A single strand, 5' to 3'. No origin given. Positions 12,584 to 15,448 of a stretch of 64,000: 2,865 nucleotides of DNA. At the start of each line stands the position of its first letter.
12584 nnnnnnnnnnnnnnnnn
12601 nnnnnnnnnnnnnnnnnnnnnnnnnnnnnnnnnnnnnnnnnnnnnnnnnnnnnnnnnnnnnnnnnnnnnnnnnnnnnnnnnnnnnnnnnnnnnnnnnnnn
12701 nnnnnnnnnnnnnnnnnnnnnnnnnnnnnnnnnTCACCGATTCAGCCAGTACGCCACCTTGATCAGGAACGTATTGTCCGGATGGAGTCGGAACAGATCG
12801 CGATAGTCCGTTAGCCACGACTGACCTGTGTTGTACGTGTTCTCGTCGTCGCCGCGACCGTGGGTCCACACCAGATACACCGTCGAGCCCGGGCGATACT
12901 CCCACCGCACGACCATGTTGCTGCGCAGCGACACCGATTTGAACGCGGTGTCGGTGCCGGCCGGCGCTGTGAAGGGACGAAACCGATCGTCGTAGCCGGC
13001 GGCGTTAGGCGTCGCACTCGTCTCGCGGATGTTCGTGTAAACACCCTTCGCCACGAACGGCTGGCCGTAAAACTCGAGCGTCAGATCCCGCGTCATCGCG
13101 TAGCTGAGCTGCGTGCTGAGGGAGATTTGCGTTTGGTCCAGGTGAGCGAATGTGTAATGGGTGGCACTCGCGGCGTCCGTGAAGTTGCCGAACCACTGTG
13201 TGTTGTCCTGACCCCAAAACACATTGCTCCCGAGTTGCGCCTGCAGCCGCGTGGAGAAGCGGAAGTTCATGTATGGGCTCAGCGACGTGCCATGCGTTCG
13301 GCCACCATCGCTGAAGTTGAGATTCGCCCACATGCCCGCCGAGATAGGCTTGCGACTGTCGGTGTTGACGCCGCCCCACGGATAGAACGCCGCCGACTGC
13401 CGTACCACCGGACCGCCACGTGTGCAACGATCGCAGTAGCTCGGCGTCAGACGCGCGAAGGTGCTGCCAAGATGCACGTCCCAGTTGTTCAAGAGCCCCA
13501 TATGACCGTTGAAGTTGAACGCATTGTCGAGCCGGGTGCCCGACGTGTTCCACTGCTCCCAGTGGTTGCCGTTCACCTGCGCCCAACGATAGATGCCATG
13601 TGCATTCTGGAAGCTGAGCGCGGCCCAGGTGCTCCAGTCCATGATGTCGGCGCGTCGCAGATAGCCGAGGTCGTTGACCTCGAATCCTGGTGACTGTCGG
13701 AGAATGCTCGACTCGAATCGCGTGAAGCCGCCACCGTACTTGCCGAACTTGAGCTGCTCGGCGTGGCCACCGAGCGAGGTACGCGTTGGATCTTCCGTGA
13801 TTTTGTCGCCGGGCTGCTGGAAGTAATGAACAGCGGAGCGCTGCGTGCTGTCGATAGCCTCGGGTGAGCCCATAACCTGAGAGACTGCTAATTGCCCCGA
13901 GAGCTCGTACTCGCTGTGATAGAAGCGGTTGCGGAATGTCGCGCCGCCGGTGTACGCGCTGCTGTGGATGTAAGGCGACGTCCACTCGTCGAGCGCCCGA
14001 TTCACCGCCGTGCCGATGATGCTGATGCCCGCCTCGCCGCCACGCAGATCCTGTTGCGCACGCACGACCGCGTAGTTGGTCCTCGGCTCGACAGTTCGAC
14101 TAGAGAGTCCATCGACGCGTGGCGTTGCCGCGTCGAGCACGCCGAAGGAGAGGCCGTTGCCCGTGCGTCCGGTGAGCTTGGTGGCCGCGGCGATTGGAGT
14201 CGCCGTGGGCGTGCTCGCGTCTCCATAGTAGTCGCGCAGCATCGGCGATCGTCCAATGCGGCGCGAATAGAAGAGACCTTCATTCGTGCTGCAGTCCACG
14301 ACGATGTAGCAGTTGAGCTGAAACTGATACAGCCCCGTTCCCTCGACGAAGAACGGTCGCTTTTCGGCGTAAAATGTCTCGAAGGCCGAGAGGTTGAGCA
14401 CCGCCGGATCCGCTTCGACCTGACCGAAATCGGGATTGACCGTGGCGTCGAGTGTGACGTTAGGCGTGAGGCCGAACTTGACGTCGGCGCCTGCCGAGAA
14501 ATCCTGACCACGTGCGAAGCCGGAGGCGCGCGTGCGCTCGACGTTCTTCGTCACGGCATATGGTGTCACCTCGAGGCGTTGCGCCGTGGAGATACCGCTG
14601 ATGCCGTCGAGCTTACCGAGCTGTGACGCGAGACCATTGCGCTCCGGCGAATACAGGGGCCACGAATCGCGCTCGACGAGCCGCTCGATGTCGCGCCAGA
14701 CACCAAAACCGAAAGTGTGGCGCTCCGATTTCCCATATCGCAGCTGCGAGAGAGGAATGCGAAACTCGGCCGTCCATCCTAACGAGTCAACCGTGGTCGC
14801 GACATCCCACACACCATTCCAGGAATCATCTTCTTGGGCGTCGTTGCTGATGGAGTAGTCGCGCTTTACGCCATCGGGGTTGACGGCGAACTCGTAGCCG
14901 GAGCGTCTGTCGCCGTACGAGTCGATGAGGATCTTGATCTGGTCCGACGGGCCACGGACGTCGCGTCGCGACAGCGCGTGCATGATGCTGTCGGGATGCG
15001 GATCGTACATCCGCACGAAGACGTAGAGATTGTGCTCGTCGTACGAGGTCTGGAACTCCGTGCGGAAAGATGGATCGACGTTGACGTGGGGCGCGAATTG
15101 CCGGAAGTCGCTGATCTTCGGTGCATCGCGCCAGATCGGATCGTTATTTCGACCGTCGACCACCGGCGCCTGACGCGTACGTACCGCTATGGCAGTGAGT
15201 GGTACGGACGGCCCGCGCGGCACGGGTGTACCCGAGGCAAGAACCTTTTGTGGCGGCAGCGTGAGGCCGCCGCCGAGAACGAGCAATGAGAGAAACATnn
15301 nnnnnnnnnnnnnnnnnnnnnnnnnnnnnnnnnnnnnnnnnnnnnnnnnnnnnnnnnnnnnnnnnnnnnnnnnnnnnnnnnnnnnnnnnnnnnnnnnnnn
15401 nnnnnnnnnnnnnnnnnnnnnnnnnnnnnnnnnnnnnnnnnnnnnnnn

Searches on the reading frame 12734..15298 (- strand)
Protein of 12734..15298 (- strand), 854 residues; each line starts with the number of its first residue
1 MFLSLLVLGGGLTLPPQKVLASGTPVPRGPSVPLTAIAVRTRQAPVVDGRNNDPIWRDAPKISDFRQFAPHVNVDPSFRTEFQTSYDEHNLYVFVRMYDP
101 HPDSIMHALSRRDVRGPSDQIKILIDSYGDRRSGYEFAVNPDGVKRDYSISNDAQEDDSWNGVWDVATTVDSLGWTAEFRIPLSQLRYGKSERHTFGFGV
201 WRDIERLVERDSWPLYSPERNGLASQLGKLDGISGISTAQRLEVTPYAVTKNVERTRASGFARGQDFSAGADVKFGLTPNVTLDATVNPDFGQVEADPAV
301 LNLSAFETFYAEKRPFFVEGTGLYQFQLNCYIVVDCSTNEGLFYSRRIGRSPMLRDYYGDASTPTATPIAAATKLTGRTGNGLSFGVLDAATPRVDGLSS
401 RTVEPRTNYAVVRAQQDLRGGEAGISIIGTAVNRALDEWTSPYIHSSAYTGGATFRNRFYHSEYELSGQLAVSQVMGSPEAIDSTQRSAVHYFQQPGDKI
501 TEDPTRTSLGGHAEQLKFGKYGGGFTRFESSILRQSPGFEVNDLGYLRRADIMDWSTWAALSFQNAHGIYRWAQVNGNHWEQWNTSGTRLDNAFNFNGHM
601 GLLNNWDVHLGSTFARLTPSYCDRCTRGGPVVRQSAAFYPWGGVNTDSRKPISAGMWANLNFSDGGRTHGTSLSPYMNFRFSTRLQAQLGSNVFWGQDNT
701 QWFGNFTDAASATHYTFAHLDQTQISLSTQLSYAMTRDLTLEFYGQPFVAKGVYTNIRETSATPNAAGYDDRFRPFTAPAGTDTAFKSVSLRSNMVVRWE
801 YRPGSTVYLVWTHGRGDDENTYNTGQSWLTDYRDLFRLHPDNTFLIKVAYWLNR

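Call 51: search_protein_families(library=pfam, proteins=[window:12734-15298:-])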
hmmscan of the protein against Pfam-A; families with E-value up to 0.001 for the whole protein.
window:12734-15298:- (854 aa): 2 families
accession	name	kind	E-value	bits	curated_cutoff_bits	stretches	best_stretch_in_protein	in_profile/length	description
PF19313.5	DUF5916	-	8.1e-62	210.2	22.6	1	240-852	3-563/572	Domain of unknown function (DUF5916)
PF06452.16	CBM9_1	-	9.2e-10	39.1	23.4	1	47-199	1-145/185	Carbohydrate family 9 binding domain-like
